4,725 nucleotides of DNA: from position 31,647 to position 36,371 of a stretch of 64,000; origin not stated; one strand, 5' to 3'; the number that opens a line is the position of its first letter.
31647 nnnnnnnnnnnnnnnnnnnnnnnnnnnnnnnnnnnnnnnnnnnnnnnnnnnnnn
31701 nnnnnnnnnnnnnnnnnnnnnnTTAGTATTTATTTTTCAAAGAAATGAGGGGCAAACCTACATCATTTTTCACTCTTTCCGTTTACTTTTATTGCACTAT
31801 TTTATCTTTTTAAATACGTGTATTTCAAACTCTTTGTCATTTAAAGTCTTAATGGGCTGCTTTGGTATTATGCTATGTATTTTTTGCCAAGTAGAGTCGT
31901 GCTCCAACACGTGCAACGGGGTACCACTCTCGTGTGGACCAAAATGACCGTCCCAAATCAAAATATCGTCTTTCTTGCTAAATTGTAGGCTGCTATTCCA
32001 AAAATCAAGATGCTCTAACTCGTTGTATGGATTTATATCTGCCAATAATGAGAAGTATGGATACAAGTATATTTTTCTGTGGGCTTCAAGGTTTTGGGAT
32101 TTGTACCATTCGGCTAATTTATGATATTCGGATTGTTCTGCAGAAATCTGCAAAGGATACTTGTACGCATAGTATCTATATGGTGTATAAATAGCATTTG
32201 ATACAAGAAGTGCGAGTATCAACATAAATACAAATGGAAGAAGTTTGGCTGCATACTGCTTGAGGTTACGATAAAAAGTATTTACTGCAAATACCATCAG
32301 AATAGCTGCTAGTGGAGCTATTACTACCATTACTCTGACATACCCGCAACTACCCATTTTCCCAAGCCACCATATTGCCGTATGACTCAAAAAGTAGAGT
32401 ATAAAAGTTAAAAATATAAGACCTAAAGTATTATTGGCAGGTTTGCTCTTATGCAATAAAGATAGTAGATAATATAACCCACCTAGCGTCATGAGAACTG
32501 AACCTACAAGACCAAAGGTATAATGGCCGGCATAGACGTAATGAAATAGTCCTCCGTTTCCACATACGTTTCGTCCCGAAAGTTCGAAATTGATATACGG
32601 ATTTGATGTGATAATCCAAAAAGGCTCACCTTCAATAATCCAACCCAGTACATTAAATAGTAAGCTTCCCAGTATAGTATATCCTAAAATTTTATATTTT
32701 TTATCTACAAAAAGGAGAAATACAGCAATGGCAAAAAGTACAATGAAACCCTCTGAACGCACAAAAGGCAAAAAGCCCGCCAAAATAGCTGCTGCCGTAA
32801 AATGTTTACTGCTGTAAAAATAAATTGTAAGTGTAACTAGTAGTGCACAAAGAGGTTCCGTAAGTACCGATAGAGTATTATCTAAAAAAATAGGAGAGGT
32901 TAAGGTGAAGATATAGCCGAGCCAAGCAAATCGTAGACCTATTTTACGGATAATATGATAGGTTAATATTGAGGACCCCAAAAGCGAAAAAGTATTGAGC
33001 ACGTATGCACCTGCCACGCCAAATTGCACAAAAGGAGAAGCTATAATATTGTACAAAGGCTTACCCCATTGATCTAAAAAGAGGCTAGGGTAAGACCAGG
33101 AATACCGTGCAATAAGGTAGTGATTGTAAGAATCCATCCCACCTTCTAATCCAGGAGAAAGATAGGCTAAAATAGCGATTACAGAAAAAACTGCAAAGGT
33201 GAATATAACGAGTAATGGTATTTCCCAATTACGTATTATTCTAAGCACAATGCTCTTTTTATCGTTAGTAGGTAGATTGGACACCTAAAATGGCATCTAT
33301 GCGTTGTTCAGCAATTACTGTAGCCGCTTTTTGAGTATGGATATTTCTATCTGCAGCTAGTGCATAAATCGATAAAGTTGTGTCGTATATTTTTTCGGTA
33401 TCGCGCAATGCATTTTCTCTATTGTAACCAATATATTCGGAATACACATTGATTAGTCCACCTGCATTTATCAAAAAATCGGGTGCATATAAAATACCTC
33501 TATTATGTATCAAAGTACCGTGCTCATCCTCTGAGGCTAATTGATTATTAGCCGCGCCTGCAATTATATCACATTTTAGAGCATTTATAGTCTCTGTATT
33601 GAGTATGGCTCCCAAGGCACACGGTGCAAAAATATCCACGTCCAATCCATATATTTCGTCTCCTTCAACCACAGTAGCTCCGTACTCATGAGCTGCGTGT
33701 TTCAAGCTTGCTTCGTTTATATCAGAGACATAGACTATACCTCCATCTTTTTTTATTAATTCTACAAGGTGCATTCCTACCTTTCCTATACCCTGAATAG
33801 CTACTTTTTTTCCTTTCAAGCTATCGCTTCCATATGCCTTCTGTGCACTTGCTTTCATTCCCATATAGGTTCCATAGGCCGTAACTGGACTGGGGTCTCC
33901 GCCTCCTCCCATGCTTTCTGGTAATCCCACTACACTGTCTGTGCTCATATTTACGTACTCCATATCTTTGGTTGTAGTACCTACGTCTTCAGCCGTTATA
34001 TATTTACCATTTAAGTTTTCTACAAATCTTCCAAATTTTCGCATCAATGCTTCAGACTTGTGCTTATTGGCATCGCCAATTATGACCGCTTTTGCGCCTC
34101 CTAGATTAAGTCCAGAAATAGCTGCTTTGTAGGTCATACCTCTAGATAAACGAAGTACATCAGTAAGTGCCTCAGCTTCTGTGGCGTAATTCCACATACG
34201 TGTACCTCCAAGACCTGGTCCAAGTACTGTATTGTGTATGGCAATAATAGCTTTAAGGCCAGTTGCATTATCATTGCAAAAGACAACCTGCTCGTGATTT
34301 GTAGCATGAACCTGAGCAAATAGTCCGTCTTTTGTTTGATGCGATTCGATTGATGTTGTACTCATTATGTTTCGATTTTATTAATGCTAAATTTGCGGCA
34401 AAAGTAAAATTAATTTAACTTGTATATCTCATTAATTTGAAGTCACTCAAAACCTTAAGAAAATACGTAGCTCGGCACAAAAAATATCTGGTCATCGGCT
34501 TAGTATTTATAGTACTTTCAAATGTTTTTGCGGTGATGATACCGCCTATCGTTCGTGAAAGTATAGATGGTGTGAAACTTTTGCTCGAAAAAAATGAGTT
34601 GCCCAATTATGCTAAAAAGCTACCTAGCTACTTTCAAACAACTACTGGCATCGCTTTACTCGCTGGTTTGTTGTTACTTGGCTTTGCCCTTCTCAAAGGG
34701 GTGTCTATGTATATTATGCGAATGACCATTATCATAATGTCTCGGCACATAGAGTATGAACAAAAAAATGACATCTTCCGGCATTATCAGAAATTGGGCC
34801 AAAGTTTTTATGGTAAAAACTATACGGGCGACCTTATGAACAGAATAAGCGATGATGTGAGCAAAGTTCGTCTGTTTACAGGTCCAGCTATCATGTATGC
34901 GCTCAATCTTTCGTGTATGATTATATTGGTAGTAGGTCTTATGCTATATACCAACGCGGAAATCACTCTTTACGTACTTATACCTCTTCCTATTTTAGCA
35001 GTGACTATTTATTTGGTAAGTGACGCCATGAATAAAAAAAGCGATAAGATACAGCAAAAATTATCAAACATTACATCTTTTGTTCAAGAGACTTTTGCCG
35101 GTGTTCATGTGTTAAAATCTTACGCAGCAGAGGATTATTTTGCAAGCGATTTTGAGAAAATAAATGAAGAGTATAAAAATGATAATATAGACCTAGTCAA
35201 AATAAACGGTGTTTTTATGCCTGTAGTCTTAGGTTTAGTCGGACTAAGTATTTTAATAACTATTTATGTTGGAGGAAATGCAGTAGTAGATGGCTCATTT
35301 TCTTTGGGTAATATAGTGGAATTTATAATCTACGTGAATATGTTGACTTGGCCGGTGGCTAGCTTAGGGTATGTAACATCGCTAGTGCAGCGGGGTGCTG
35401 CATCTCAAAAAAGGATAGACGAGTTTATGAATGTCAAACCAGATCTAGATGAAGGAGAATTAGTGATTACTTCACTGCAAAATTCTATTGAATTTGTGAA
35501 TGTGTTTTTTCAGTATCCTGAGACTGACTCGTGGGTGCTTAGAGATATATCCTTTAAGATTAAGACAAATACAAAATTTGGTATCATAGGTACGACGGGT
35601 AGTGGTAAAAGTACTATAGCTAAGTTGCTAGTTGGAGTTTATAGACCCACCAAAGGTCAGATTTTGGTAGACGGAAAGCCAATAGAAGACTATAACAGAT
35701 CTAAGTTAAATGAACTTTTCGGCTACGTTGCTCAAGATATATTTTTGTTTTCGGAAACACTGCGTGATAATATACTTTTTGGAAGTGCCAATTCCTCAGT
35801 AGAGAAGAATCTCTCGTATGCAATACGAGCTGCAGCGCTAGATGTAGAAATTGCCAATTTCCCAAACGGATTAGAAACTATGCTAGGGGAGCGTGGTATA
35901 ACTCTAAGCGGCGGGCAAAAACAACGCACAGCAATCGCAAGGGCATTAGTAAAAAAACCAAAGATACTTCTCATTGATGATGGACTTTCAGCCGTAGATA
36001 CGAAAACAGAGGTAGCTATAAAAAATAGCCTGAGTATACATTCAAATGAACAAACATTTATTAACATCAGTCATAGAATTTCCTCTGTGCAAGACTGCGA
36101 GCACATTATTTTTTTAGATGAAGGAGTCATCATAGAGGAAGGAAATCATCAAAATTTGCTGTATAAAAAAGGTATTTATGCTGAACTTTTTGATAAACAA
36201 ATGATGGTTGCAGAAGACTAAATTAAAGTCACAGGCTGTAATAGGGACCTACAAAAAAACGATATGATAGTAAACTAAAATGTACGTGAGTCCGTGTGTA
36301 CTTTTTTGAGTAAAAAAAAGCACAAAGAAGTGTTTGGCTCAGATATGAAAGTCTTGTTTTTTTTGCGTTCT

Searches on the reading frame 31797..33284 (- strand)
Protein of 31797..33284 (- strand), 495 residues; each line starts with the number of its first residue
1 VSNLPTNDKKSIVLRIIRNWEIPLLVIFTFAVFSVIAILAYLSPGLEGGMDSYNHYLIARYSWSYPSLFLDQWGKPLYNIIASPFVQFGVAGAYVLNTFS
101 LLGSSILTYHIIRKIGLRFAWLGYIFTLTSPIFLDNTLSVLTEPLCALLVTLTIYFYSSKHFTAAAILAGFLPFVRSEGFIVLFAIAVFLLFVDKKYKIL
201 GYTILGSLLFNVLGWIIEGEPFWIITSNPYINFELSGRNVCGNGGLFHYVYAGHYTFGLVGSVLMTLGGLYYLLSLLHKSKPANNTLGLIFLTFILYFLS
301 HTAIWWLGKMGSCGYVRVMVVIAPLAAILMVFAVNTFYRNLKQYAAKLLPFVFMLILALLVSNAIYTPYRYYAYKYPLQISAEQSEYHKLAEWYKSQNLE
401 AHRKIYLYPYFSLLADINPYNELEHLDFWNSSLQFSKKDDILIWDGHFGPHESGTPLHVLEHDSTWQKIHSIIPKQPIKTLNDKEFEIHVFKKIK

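Call 32: search_protein_families(library=pfam, proteins=[window:31797-33284:-], max_evalue=0.00001)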
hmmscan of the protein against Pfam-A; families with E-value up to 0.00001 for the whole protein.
window:31797-33284:- (495 aa): 0 families

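Call 34: search_protein_families(library=pfam, proteins=[window:31797-33284:-], max_evalue=0.01)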
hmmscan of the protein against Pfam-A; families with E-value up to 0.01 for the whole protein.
window:31797-33284:- (495 aa): 0 families

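Call 35: search_protein_families(library=ncbifam, proteins=[window:31797-33284:-], max_evalue=0.01)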
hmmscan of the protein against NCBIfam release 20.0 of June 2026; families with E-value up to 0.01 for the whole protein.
window:31797-33284:- (495 aa): 1 family
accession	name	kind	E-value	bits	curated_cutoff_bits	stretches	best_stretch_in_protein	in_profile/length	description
NF046093.1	AZOBR_p60025_fam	subfamily_domain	3.4e-08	33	150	1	73-203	92-224/232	AZOBR_p60025 family cell surface glycopolymer formation protein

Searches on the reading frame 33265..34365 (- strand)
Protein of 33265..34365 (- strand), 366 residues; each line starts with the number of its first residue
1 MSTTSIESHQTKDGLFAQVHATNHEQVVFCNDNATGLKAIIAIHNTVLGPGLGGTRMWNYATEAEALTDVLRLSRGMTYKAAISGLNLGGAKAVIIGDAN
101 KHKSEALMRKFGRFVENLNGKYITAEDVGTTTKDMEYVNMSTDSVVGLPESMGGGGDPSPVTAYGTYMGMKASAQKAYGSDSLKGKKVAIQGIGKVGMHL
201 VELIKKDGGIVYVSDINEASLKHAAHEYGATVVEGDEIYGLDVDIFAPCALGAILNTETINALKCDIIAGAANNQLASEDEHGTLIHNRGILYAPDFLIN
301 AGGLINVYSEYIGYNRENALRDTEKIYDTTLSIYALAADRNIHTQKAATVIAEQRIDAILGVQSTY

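Call 32: search_protein_families(library=pfam, proteins=[window:33265-34365:-], max_evalue=0.00001)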
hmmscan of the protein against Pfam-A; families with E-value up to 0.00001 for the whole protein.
window:33265-34365:- (366 aa): 2 families
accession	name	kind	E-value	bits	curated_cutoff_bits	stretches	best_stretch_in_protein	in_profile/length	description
PF02812.23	ELFV_dehydrog_N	-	7.4e-32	110.2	25.3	1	24-142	1-127/129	Glu/Leu/Phe/Val dehydrogenase, dimerisation domain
PF00208.27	ELFV_dehydrog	-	8e-20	72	23.4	2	221-319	89-195/241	Glutamate/Leucine/Phenylalanine/Valine dehydrogenase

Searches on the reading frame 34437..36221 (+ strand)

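Call 32: search_protein_families(library=pfam, proteins=[window:34437-36221:+], max_evalue=0.00001)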
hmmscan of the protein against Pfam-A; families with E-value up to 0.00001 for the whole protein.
window:34437-36221:+ (594 aa): 2 families
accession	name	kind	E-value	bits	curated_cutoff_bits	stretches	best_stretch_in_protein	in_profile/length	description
PF00664.28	ABC_membrane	-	4.7e-40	138.4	28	1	21-307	4-274/274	ABC transporter transmembrane region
PF00005.33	ABC_tran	-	9.7e-31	107.6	25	1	368-515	1-134/137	ABC transporter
